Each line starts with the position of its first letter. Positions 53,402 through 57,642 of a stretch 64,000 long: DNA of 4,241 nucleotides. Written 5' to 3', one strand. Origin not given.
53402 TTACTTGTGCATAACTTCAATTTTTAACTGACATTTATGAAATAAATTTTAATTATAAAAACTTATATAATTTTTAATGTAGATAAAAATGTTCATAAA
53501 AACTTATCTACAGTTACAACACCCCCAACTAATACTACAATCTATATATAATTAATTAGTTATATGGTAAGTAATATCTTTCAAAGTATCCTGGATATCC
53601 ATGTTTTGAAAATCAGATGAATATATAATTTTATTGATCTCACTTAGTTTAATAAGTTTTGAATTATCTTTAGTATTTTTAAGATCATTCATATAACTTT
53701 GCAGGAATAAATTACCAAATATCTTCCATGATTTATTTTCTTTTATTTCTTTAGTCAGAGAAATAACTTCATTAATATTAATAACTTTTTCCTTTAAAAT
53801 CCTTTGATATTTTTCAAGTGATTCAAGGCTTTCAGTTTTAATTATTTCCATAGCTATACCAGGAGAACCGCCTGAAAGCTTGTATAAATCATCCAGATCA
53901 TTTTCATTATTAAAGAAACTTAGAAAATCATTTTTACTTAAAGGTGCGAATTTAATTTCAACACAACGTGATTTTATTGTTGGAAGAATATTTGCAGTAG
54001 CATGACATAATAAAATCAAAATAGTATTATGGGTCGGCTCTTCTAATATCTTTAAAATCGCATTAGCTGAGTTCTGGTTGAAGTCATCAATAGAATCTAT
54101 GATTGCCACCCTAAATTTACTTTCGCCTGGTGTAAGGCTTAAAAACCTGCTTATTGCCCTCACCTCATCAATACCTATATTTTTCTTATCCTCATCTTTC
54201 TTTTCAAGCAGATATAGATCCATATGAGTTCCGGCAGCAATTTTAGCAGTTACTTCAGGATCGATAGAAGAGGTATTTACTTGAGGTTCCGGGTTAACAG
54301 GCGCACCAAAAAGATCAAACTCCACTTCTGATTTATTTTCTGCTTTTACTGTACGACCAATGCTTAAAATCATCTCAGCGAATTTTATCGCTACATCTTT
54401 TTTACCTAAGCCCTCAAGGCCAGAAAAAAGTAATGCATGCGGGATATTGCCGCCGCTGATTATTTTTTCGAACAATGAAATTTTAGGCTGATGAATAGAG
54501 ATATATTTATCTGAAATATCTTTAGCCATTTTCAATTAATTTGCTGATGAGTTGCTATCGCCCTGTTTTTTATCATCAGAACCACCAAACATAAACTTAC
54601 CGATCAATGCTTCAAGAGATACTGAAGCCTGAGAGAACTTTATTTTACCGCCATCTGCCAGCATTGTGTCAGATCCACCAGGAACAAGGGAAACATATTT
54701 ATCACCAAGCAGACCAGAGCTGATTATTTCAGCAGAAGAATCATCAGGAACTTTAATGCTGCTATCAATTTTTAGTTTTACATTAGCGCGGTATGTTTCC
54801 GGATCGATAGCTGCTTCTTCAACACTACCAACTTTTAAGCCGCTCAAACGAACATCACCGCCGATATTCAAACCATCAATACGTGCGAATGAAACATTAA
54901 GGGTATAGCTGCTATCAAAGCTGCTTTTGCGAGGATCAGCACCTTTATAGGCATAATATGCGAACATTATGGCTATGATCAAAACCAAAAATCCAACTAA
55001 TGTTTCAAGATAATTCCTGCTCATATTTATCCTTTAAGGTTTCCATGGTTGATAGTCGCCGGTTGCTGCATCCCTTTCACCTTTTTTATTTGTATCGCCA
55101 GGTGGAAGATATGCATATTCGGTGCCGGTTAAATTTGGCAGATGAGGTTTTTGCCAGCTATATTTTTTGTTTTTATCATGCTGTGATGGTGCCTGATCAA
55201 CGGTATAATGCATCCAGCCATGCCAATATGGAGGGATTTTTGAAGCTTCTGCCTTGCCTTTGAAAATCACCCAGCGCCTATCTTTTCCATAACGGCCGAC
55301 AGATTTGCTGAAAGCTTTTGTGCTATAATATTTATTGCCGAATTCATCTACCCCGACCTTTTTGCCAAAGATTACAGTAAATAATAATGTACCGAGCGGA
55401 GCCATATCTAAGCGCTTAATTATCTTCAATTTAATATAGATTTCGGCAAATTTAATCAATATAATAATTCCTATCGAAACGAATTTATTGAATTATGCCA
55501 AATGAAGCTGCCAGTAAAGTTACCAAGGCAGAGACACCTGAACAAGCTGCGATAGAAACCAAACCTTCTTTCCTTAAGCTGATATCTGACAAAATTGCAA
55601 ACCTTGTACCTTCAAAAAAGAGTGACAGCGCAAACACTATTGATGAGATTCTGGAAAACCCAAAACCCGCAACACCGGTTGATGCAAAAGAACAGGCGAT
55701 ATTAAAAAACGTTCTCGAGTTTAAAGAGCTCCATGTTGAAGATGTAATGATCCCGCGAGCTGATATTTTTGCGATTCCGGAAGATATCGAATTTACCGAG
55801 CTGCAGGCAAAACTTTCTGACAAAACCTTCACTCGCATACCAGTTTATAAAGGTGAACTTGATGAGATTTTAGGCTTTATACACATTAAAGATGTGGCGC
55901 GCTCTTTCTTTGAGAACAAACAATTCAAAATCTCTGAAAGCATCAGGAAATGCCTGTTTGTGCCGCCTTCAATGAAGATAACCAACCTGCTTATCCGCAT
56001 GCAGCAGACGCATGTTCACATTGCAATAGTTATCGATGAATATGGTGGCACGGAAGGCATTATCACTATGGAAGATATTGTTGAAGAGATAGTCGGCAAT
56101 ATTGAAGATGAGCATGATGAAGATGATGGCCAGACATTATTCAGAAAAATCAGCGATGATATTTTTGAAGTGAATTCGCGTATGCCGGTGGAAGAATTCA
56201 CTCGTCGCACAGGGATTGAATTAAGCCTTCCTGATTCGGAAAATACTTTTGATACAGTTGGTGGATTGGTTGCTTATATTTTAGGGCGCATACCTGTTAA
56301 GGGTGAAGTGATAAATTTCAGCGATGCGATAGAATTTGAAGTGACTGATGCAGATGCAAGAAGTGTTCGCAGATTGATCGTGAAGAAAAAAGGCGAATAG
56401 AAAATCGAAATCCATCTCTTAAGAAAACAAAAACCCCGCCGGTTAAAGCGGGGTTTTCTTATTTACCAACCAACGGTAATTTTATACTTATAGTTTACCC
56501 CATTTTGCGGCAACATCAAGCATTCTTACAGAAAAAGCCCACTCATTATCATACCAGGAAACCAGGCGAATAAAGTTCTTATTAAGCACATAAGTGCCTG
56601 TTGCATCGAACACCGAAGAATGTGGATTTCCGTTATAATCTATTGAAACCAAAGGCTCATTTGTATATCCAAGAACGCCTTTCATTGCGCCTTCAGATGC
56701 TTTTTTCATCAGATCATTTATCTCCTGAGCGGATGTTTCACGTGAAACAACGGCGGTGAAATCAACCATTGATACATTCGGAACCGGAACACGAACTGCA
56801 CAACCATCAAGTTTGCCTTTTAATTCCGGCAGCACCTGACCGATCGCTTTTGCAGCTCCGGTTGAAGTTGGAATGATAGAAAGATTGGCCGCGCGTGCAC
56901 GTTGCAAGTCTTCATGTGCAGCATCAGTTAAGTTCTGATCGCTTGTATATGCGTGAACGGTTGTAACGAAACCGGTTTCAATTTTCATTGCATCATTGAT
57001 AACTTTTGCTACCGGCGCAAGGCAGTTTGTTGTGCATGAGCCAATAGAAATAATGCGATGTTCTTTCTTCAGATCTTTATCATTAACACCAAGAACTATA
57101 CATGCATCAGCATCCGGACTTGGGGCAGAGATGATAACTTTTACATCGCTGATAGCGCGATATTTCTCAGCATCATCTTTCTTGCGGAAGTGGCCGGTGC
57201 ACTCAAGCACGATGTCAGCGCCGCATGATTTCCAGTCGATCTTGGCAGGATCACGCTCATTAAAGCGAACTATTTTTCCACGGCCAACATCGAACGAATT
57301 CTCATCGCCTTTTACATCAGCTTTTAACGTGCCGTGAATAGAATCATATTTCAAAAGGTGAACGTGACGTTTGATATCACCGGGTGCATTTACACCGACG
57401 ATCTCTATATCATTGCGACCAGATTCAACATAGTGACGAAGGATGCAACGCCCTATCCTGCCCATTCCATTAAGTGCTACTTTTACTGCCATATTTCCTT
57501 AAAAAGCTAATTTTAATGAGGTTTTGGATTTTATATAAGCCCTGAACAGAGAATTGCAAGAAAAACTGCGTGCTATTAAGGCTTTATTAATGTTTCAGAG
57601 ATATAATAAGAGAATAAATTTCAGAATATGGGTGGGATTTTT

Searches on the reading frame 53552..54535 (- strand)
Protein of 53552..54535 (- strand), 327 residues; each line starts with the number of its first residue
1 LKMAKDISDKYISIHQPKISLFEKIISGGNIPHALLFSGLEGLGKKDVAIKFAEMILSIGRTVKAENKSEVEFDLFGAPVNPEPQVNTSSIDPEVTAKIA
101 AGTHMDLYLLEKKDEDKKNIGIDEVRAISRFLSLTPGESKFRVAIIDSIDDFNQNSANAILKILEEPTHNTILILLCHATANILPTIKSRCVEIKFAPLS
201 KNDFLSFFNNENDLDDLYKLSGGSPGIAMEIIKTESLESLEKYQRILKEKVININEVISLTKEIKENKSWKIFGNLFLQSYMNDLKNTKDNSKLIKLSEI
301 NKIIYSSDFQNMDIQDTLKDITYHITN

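Call 72: search_protein_families(library=pfam, proteins=[window:53552-54535:-], max_evalue=0.001)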
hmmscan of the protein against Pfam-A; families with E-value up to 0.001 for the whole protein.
window:53552-54535:- (327 aa): 1 family
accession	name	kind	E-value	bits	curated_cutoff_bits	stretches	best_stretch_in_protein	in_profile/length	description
PF13177.12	DNA_pol3_delta2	-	9.1e-36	123.7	27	2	94-199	58-160/161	DNA polymerase III, delta subunit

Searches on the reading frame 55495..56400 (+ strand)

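Call 72: search_protein_families(library=pfam, proteins=[window:55495-56400:+], max_evalue=0.001)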
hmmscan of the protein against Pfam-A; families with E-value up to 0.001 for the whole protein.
window:55495-56400:+ (301 aa): 2 families
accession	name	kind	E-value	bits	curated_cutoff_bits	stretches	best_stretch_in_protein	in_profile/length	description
PF03471.22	CorC_HlyC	-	1.4e-16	60.7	27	1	218-298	2-79/81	Transporter associated domain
PF00571.33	CBS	-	1.3e-15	57.9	24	2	151-200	7-56/57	CBS domain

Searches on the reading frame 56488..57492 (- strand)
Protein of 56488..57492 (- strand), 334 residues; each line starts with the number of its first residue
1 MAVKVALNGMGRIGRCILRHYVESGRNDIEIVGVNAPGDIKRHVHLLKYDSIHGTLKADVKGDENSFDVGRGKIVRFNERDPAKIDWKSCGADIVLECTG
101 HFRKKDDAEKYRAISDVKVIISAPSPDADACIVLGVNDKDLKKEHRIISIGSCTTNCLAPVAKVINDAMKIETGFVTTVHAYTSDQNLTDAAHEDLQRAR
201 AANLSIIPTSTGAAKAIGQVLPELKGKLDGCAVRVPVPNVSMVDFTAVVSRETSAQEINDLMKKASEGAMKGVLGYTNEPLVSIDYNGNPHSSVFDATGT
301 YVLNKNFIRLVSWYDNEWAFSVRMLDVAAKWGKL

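Call 71: find_related_loci(query=window:56488-57492:-, collection=genome_contigs, flank=3000)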
Query window:56488-57492:- (334 aa) in genome_contigs; peptide patterns used: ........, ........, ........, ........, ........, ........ (x = any residue, [..] = any of these).
599 stretches matched a pattern (row limit reached: there are more); 533 encode a relative of the query (tblastn E <= 1e-3); the best 80 are kept; 80 distinct loci.
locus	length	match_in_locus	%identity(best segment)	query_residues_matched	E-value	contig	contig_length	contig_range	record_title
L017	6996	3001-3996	79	1-331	0e+0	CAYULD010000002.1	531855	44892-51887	MAG TPA_asm: uncultured Rickettsiales bacterium isolate SRP290908_co2_11 genome assembly, contig: NODE_6_length_531855_c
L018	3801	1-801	75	68-334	4e-137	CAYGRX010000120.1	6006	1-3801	MAG TPA_asm: uncultured Rickettsiales bacterium isolate ERP117304_co2_44 genome assembly, contig: NODE_9641_length_6006_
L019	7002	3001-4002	59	1-334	3e-133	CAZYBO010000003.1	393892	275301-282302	MAG TPA_asm: uncultured Rickettsiales bacterium isolate SRP302895_co1_247 genome assembly, contig: NODE_29_length_393892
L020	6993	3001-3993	57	1-331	3e-125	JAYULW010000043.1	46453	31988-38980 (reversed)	MAG: Alphaproteobacteria bacterium isolate GFS_9416 GFS_9416_42, whole genome shotgun sequence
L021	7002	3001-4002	55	1-334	2e-124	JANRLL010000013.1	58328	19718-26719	MAG: Rickettsiales bacterium isolate bins.21 k141_4932890, whole genome shotgun sequence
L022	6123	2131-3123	56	1-329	2e-124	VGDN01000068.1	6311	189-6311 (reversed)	MAG: Alphaproteobacteria bacterium isolate M_DeepCast_50m_m1_063 M_DeepCast_50m_m1_063_Ga0194121_10022563, whole genome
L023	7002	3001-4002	53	1-334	8e-124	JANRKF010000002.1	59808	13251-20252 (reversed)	MAG: Alphaproteobacteria bacterium isolate bins.82 k141_5142177, whole genome shotgun sequence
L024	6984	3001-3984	55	1-328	1e-123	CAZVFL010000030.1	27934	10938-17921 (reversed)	MAG TPA_asm: uncultured Thalassospiraceae bacterium isolate binchicken_co202_61 genome assembly, contig: NODE_280_length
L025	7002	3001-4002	57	1-334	1e-123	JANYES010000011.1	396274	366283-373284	MAG: Alphaproteobacteria bacterium isolate 338R_metabinner_4 338R_k141_427378, whole genome shotgun sequence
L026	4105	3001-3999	57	1-329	4e-123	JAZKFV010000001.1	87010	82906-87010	MAG: Pseudomonadota bacterium isolate DC_RB_04_SPN110320-bin017 DCRB04SPN_B017_0_000000000001, whole genome shotgun sequ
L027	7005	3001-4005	56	1-334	3e-122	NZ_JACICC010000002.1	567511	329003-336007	Pseudochelatococcus contaminans strain DSM 28760 Ga0373298_02, whole genome shotgun sequence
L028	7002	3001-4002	52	1-334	1e-122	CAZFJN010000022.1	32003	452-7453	MAG TPA_asm: uncultured Rickettsiales bacterium isolate SRP150892_co2_476 genome assembly, contig: NODE_1773_length_3200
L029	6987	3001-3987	56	1-327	1e-121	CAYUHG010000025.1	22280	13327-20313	MAG TPA_asm: uncultured Rhizobium sp. isolate SRP219642_co8_395 genome assembly, contig: NODE_2901_length_22280_cov_30.8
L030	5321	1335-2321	58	1-327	1e-121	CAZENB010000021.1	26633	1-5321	MAG TPA_asm: uncultured Rhizobium sp. isolate SRP219642_co3_485 genome assembly, contig: NODE_1857_length_26633_cov_4.73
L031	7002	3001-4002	54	1-331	7e-122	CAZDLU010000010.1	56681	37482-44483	MAG TPA_asm: uncultured Rhizobium sp. isolate SRP257259_co1_401 genome assembly, contig: NODE_513_length_56681_cov_7.666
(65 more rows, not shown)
